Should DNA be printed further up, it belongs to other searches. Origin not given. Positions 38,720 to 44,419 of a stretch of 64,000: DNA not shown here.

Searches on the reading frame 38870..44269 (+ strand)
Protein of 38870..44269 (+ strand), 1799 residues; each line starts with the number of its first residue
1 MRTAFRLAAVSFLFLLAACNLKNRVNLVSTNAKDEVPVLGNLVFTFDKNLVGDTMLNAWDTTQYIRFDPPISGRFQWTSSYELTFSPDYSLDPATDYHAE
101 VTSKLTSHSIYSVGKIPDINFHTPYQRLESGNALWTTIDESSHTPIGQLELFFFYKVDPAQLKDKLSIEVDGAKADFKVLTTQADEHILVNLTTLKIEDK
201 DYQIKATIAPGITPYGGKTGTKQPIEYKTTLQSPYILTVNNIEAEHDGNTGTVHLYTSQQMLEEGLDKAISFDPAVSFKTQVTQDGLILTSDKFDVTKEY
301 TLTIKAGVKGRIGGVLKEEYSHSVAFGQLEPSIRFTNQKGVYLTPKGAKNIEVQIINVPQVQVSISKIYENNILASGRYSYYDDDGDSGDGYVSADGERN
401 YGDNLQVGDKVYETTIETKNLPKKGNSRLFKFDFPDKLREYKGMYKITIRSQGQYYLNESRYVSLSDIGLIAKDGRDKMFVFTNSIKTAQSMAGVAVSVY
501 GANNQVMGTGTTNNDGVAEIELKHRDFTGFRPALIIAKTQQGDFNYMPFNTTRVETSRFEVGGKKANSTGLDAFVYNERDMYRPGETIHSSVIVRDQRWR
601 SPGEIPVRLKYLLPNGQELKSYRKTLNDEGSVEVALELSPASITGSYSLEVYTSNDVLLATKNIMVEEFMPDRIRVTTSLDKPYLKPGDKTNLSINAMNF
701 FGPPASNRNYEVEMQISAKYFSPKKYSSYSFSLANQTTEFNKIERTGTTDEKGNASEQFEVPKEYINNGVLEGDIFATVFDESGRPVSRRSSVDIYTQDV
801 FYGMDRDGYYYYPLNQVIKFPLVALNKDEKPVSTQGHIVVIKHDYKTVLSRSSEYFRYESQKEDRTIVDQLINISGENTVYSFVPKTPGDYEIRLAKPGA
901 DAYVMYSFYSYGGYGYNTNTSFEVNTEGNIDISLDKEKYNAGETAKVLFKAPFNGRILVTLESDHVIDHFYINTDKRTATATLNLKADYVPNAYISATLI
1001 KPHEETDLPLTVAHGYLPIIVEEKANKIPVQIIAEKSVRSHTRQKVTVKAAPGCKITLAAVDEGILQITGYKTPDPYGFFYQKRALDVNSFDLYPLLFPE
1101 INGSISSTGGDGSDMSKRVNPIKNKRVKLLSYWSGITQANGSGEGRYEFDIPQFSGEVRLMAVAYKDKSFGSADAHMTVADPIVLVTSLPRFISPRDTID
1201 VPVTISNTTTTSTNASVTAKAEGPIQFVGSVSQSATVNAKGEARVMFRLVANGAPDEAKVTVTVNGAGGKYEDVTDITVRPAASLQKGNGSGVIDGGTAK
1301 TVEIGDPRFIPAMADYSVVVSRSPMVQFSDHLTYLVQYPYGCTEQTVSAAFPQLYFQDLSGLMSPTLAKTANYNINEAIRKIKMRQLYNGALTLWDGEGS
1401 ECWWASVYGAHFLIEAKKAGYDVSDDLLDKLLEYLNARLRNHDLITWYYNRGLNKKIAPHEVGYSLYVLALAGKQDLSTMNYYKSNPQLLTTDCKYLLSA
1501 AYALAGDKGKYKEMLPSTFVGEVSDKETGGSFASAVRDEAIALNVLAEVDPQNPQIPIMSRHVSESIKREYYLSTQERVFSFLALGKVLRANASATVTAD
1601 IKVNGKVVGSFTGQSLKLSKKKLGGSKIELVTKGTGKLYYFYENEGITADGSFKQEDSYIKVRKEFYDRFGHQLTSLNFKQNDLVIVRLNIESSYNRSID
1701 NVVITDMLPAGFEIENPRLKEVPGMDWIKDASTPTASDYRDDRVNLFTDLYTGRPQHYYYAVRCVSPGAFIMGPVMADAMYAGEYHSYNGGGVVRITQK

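Call 75: search_protein_families(library=pfam, proteins=[window:38870-44269:+])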
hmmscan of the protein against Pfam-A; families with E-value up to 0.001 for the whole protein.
window:38870-44269:+ (1799 aa): 8 families
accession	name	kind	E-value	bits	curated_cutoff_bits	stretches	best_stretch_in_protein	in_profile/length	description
PF07703.20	A2M_BRD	-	3.5e-26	92.6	22.7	1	930-1068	1-140/140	Alpha-2-macroglobulin bait region domain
PF11974.14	bMG3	-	7.7e-24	84.1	34.9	1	465-565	1-102/103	Bacterial alpha-2-macroglobulin MG3 domain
PF17973.7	bMG10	-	1.4e-22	80.7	26.2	1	1660-1784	2-131/131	Bacterial Alpha-2-macroglobulin MG10 domain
PF01835.25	MG2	-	1.7e-19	70.4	32.8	1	572-662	1-92/96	MG2 domain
PF17972.7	bMG5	-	1.7e-16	61.2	26.5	1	672-793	1-123/127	Bacterial Alpha-2-macroglobulin MG5 domain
PF00207.28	A2M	-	8.6e-10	38.8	21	1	1132-1218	3-91/92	Alpha-2-macroglobulin family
PF17962.7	bMG6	-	7.4e-07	29.8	23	1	810-910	9-110/112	Bacterial macroglobulin domain 6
PF07678.20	TED_complement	-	0.00043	19.9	22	0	1328-1434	15-122/312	A-macroglobulin TED domain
